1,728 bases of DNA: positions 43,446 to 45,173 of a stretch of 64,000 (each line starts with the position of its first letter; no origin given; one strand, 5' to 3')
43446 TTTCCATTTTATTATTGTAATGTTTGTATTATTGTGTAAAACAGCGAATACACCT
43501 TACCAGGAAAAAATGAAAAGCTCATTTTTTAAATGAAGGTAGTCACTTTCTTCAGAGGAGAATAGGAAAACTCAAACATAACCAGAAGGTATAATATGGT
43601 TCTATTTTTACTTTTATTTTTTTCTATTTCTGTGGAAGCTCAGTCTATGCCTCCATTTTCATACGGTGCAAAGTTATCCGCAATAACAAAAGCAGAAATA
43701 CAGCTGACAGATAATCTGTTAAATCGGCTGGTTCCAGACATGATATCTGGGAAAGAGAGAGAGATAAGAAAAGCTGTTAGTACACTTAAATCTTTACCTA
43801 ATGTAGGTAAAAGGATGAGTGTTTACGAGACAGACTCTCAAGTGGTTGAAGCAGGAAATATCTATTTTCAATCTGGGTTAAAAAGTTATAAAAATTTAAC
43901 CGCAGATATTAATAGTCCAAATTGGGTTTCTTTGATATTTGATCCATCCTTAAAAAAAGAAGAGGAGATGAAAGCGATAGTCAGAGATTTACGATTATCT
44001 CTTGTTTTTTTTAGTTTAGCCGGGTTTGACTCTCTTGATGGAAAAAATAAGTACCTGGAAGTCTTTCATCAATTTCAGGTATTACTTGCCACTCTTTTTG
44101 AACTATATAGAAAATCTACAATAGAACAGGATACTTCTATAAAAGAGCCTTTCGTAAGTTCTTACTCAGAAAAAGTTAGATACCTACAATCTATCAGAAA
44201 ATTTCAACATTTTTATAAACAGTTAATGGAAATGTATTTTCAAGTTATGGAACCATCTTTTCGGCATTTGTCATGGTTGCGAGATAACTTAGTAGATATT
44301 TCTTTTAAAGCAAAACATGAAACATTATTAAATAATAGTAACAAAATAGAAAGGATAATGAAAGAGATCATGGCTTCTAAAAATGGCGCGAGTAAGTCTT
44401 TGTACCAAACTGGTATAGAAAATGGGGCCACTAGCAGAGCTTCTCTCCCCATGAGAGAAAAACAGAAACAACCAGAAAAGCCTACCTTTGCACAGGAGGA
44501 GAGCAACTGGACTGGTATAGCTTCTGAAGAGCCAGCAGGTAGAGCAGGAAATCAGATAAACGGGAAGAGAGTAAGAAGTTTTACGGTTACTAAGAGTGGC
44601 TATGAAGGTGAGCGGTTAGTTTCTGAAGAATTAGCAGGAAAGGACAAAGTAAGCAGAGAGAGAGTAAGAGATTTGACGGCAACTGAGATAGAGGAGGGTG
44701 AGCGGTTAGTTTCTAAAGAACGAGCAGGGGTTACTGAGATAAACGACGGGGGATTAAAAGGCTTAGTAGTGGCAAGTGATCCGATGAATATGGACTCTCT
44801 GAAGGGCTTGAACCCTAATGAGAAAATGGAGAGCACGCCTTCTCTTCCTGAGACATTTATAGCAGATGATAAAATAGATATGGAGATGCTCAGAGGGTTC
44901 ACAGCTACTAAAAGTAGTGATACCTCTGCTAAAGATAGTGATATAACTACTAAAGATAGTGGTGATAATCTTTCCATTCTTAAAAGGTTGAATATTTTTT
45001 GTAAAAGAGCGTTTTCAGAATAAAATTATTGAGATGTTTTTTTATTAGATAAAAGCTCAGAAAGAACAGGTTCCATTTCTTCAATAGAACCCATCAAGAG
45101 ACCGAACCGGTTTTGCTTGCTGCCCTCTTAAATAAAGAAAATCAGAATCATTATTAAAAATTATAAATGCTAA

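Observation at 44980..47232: Complete C-R-M restriction-modification cassette bracketed by a 110-bp direct duplication of the junction between two convergent host genes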

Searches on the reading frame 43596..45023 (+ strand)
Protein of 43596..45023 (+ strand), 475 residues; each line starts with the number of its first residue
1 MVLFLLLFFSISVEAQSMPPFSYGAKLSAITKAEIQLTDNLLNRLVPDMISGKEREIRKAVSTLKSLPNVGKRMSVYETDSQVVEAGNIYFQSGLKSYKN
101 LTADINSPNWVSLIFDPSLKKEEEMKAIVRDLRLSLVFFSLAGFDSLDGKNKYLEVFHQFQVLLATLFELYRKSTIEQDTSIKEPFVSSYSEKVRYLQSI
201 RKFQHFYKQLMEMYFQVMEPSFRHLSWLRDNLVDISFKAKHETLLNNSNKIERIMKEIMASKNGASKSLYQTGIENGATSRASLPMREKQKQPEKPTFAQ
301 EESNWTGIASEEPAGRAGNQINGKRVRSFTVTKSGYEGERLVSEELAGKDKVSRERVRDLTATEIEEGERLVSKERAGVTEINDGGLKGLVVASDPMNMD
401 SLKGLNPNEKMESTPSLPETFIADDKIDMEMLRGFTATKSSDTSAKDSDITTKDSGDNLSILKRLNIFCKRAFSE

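Call 4: search_protein_families(library=pfam, proteins=[window:43596-45023:+], max_evalue=0.01)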
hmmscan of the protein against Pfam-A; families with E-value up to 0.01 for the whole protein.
window:43596-45023:+ (475 aa): 0 families

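Call 13: find_related_loci(query=window:43596-45023:+, collection=metagenome_contigs, flank=8000)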
Query window:43596-45023:+ (475 aa) in metagenome_contigs; peptide patterns used: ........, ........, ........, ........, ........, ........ (x = any residue, [..] = any of these).
176 stretches matched a pattern, but none encodes a relative of the query by tblastn (E <= 1e-3).

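Call 16: find_encoding_contigs(protein=window:43596-45023:+, flank=8000, max_places=10)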
Protein window:43596-45023:+ (475 aa): 1 contig read that carries it; 1 place shown.
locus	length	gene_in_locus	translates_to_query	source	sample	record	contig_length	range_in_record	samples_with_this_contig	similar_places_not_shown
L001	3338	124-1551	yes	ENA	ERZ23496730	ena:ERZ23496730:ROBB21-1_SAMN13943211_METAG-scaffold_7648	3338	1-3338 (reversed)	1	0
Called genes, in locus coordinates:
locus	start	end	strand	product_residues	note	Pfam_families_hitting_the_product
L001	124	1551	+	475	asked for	-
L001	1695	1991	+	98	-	PF13443:HTH_26 (faint), PF13560:HTH_31, PF12844:HTH_19 (weak), PF01381:HTH_3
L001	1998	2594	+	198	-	PF11407:RestrictionMunI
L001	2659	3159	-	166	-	PF05063:MT-A70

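Call 20: find_homologous_proteins(query=window:43596-45023:+, max_evalue=0.001)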
Query window:43596-45023:+ (475 aa): 3 proteins with E <= 0.001 among 8000 candidates.
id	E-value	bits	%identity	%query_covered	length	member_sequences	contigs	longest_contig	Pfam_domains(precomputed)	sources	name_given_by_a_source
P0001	0.0e+0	1032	100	100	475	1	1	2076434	-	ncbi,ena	-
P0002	4.0e-117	410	45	98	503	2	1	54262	-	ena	-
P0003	4.8e-65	238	37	95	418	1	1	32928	-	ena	-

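Call 21: find_encoding_contigs(protein=P0002, flank=8000, max_places=6)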
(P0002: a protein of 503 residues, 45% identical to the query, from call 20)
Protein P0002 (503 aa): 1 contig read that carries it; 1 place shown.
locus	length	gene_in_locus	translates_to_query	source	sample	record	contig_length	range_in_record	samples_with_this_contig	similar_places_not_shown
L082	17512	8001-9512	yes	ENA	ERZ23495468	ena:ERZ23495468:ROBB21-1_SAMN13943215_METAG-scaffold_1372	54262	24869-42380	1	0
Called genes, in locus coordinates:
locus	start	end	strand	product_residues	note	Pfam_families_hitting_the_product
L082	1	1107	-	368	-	-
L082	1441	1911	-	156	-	-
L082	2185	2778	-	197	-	PF00578:AhpC-TSA, PF08534:Redoxin, PF00085:Thioredoxin, PF13098:Thioredoxin_2 (weak), PF13905:Thioredoxin_8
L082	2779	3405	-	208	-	PF13442:Cytochrome_CBB3 (weak)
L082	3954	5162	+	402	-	-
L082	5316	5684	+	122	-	-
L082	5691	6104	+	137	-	PF01555:N6_N4_Mtase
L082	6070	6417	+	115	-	PF04851:ResIII (weak)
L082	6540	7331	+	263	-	-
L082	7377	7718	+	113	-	-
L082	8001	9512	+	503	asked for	-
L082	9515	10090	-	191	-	PF00578:AhpC-TSA, PF08534:Redoxin, PF00085:Thioredoxin, PF13098:Thioredoxin_2 (weak), PF13905:Thioredoxin_8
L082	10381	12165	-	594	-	-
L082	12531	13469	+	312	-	PF01745:IPT (faint), PF01715:IPPT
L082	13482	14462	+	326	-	PF03755:YicC-like_N, PF08340:YicC-like_C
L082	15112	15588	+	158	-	PF00625:Guanylate_kin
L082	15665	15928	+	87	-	PF01192:RNA_pol_Rpb6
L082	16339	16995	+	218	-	PF23894:LD_SV2 (faint), PF00805:Pentapeptide (faint), PF13576:Pentapeptide_3 (faint), PF13599:Pentapeptide_4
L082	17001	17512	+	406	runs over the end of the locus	-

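Call 22: find_encoding_contigs(protein=P0003, flank=8000, max_places=6)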
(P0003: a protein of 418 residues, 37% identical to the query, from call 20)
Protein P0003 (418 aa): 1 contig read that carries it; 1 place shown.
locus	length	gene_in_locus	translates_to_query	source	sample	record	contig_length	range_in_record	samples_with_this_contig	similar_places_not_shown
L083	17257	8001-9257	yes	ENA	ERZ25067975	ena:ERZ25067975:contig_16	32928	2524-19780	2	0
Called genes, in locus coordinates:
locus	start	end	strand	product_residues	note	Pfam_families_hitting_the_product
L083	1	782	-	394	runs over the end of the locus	PF02771:Acyl-CoA_dh_N, PF02770:Acyl-CoA_dh_M, PF00441:Acyl-CoA_dh_1, PF08028:Acyl-CoA_dh_2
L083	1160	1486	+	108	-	PF01521:Fe-S_biosyn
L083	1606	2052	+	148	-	-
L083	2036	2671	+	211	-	PF01035:DNA_binding_1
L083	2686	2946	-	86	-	PF01649:Ribosomal_S20p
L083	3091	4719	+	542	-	PF03023:MurJ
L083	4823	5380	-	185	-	PF08534:Redoxin, PF00578:AhpC-TSA, PF00085:Thioredoxin, PF13905:Thioredoxin_8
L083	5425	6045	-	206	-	-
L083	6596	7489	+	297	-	-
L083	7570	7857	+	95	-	-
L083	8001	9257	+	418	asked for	-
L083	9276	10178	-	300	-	PF07690:MFS_1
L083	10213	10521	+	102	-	-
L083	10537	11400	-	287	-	-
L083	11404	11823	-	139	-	-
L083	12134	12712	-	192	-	PF00578:AhpC-TSA, PF08534:Redoxin, PF00085:Thioredoxin (weak), PF13098:Thioredoxin_2, PF13905:Thioredoxin_8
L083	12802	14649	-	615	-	-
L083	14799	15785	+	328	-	PF01745:IPT (faint), PF01715:IPPT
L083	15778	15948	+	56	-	PF03755:YicC-like_N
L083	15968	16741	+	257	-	PF08340:YicC-like_C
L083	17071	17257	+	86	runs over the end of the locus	PF00625:Guanylate_kin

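Call 25: list_cluster_members(proteins=[window:43596-45023:+, window:45167-45463:+, window:45236-45463:+, window:45470-46066:+, window:46131-46886:-, window:47169-47795:-, window:47169-47750:-, window:48001-49791:-])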
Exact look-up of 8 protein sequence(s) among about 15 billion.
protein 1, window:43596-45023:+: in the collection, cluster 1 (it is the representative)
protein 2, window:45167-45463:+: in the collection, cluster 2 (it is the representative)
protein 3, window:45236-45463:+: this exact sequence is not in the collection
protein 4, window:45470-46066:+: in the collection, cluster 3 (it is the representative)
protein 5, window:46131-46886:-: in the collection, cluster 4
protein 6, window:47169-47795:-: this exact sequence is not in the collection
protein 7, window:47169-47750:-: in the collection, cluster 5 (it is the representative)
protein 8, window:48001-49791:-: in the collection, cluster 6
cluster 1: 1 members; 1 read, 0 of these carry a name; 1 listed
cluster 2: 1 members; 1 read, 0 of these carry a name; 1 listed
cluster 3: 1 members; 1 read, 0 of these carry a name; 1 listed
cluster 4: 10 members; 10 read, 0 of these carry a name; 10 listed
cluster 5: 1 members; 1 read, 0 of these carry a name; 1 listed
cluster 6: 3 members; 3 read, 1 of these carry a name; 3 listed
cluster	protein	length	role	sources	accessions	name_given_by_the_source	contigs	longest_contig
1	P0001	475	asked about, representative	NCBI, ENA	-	-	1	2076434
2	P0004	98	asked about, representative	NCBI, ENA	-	-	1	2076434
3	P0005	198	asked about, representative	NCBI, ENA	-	-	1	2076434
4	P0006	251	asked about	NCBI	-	-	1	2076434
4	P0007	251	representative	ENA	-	-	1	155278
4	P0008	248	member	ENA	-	-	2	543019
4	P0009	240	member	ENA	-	-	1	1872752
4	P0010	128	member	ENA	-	-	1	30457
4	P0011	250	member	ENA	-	-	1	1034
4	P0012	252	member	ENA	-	-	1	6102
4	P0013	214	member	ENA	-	-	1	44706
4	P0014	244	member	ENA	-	-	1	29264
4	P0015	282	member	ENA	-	-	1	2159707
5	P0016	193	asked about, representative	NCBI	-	-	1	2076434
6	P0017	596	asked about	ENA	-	-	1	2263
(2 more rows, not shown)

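Call 32: find_encoding_contigs(protein=P0015, flank=6000, max_places=4)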
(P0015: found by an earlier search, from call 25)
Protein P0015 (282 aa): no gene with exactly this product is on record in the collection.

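Call 33: find_encoding_contigs(protein=P0009, flank=6000, max_places=4)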
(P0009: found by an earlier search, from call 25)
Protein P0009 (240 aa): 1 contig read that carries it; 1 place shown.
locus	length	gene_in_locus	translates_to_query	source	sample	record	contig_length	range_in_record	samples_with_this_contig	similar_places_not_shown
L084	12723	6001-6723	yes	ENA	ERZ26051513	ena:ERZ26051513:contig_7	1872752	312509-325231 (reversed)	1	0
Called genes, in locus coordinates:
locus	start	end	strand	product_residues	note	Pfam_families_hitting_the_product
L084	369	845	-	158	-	PF07963:N_methyl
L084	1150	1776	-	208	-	PF12644:DUF3782 (faint), PF26618:DUF8196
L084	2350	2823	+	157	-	PF07963:N_methyl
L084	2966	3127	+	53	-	-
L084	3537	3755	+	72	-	-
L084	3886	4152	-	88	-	PF20016:ThsA_Macro (weak)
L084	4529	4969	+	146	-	PF01797:Y1_Tnp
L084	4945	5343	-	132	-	PF20016:ThsA_Macro (weak)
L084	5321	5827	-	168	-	PF08937:ThsB_TIR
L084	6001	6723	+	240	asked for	PF05063:MT-A70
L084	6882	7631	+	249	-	PF05063:MT-A70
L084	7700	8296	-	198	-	PF11407:RestrictionMunI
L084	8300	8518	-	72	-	PF13560:HTH_31, PF12844:HTH_19, PF01381:HTH_3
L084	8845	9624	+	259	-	-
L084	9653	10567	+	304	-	-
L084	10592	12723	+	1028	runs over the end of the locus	PF13304:AAA_21 (faint)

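Call 34: find_encoding_contigs(protein=P0008, flank=6000, max_places=4)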
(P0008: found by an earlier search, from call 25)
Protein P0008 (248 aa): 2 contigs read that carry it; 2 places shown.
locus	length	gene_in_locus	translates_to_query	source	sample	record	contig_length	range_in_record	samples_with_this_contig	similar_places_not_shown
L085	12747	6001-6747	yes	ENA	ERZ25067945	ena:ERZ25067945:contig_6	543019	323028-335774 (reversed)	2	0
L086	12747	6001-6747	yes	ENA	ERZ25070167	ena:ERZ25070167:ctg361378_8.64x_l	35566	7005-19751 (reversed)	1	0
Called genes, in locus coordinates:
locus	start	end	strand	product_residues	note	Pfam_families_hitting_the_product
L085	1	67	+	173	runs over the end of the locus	PF01058:Oxidored_q6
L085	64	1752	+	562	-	PF00329:Complex1_30kDa, PF00346:Complex1_49kDa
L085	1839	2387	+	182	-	PF01257:2Fe-2S_thioredx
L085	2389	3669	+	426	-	PF01512:Complex1_51K, PF10531:SLBB, PF22461:SLBB_2, PF10589:NADH_4Fe-4S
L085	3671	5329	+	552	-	PF13510:Fer2_4, PF10588:NADH-G_4Fe-4S_3, PF22117:Fer4_Nqo3, PF13459:Fer4_15 (faint), PF04879:Molybdop_Fe4S4, PF22151:Fer4_NDSU1 (weak)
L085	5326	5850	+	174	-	PF13183:Fer4_8 (faint), PF14697:Fer4_21 (faint), PF12797:Fer4_2 (faint), PF12838:Fer4_7, PF13187:Fer4_9 (weak), PF13484:Fer4_16 (faint), PF00037:Fer4, PF12838:Fer4_7 (weak)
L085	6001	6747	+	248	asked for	PF05063:MT-A70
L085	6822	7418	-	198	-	PF11407:RestrictionMunI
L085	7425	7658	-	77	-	PF13560:HTH_31, PF12844:HTH_19, PF13413:HTH_25 (faint), PF13443:HTH_26 (weak), PF01381:HTH_3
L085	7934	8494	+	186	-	PF11967:RecO_N, PF02565:RecO_C (weak)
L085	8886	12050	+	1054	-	PF12146:Hydrolase_4 (faint), PF12697:Abhydrolase_6 (weak)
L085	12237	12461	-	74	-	-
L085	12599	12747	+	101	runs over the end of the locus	-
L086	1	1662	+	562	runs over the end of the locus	PF00329:Complex1_30kDa, PF00346:Complex1_49kDa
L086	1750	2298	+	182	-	PF01257:2Fe-2S_thioredx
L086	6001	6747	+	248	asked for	PF05063:MT-A70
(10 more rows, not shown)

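Call 47: search_protein_families(library=pfam, proteins=[L083:9276-10436:-, L083:10537-11400:-, L083:11404-11841:-, L083:10210-10521:+], max_evalue=0.01)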
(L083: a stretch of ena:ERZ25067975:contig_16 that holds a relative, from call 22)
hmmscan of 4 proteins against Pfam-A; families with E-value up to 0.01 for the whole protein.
L083:9276-10436:- (386 aa): 2 families
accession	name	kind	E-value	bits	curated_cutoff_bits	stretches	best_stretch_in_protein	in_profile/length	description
PF07690.21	MFS_1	-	2.3e-22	79.8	33.4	1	9-323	30-342/347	Major Facilitator Superfamily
PF05977.19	MFS_3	-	2.3e-09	36.7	27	1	10-150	44-184/524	Transmembrane secretion effector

L083:10537-11400:- (287 aa): 0 families

L083:11404-11841:- (145 aa): 0 families

L083:10210-10521:+ (103 aa): 0 families

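Call 50: list_cluster_members(proteins=[L085:2389-3669:+, L085:7934-8494:+, L084:8845-9624:+, L084:9653-10567:+, L083:3091-4719:+, L085:6822-7418:-, L084:7700-8296:-])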
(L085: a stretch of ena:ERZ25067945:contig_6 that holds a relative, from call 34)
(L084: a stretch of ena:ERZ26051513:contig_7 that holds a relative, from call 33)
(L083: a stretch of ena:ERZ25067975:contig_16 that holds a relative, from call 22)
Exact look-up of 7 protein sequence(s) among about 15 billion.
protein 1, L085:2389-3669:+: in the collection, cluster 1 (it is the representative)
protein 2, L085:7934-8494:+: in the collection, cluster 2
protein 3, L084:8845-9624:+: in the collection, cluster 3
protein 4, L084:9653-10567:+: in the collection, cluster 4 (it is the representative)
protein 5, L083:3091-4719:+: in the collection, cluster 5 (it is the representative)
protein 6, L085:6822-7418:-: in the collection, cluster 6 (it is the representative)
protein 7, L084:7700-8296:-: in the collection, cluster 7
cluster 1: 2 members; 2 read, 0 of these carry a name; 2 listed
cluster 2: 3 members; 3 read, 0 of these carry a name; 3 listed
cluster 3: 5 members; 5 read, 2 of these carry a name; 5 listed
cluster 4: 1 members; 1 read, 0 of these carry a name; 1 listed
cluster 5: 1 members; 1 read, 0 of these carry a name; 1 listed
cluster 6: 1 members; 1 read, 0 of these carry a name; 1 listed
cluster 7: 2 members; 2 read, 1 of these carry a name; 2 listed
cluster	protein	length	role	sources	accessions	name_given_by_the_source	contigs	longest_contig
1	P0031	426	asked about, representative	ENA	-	-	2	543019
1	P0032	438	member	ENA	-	-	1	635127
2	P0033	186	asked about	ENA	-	-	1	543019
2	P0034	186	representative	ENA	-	-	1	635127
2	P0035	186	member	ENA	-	-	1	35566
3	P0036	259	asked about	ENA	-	-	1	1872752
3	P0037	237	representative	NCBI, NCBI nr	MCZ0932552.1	MAG: hypothetical protein OXJ52_05310 [Oligoflexia bacterium] | hypothetical protein [Oligoflexia bacterium]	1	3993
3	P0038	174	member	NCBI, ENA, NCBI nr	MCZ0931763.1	MAG: hypothetical protein OXJ52_01235 [Oligoflexia bacterium] | hypothetical protein [Oligoflexia bacterium]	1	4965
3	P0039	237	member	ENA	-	-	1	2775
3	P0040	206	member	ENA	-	-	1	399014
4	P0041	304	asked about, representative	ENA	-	-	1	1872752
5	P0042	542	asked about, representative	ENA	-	-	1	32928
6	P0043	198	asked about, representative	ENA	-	-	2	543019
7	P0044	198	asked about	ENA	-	-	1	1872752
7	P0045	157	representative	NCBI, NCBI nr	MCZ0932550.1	MAG: MunI family type II restriction endonuclease, partial [Oligoflexia bacterium] | MunI family type II restriction endonuclease [Oligoflexia bacterium]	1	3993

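Call 52: find_encoding_contigs(protein=P0034, flank=6000, max_places=4)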
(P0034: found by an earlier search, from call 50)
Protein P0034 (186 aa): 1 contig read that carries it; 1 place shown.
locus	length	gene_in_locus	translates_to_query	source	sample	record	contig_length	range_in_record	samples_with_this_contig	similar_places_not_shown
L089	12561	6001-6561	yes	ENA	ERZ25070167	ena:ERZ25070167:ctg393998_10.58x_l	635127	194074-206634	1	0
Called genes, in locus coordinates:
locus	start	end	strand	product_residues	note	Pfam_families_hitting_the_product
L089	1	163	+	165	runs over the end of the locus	PF01058:Oxidored_q6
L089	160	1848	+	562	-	PF00329:Complex1_30kDa, PF00346:Complex1_49kDa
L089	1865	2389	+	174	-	PF01257:2Fe-2S_thioredx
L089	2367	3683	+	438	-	PF01512:Complex1_51K, PF10531:SLBB, PF22461:SLBB_2, PF10589:NADH_4Fe-4S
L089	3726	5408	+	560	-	PF13510:Fer2_4, PF13459:Fer4_15 (faint), PF10588:NADH-G_4Fe-4S_3, PF22117:Fer4_Nqo3, PF04879:Molybdop_Fe4S4, PF22151:Fer4_NDSU1 (weak)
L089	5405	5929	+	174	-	PF13183:Fer4_8 (faint), PF14697:Fer4_21 (faint), PF12797:Fer4_2 (faint), PF12838:Fer4_7, PF13187:Fer4_9 (weak), PF13484:Fer4_16 (faint), PF00037:Fer4, PF12838:Fer4_7 (weak)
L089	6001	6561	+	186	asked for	PF11967:RecO_N, PF02565:RecO_C (weak)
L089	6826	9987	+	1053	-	PF12146:Hydrolase_4 (faint), PF12697:Abhydrolase_6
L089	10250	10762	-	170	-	-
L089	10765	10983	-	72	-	PF09954:DUF2188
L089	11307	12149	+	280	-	-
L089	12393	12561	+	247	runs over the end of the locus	-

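Call 57: search_protein_families(library=ncbifam, proteins=[L083:9276-10436:-, L083:10537-11400:-, L083:11404-11841:-, window:43596-45023:+], max_evalue=0.01)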
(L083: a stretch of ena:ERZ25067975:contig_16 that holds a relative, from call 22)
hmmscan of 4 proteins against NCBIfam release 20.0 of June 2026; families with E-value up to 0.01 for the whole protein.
L083:9276-10436:- (386 aa): 9 families
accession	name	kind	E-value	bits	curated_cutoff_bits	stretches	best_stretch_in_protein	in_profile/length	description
TIGR00900.1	2A0121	subfamily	1.8e-40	139.4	319.6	1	3-336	26-361/364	H+ Antiporter protein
NF000245.1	macrolide_MefA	exception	2.5e-14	53.2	675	1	3-351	36-385/405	macrolide efflux MFS transporter Mef(A)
NF007792.0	PRK10489.1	equivalog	2e-12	46.9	324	1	28-315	69-352/419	enterobactin transporter EntS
NF000051.1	macrolide_MefB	exception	2e-10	40.2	800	1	13-346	46-379/409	macrolide efflux MFS transporter Mef(B)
NF000154.1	macrolide_MefEN2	exception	5e-09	36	800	1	2-344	32-379/401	macrolide efflux MFS transporter Mef(En2)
TIGR00880.1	2_A_01_02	superfamily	9.1e-08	32.3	131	1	26-155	13-135/141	multidrug resistance protein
NF000246.1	macrolide_MefC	exception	9.7e-08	31.5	870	1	9-315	41-349/407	macrolide efflux MFS transporter Mef(C)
NF006386.0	PRK08633.1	equivalog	8.2e-06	23.8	1221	1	14-342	50-389/1147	acyl-[ACP]--phospholipid O-acyltransferase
NF053813.1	MFS_TcaB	equivalog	0.0017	17.2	475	1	29-229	59-250/396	putative multidrug effflux MFS transporter TcaB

L083:10537-11400:- (287 aa): 1 family
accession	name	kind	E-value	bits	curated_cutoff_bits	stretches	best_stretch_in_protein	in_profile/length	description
TIGR04267.2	mod_HExxH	domain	0.00016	21.8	40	1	154-238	55-129/177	aKG-HExxH-type peptide beta-hydroxylase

L083:11404-11841:- (145 aa): 0 families

window:43596-45023:+ (475 aa): 0 families
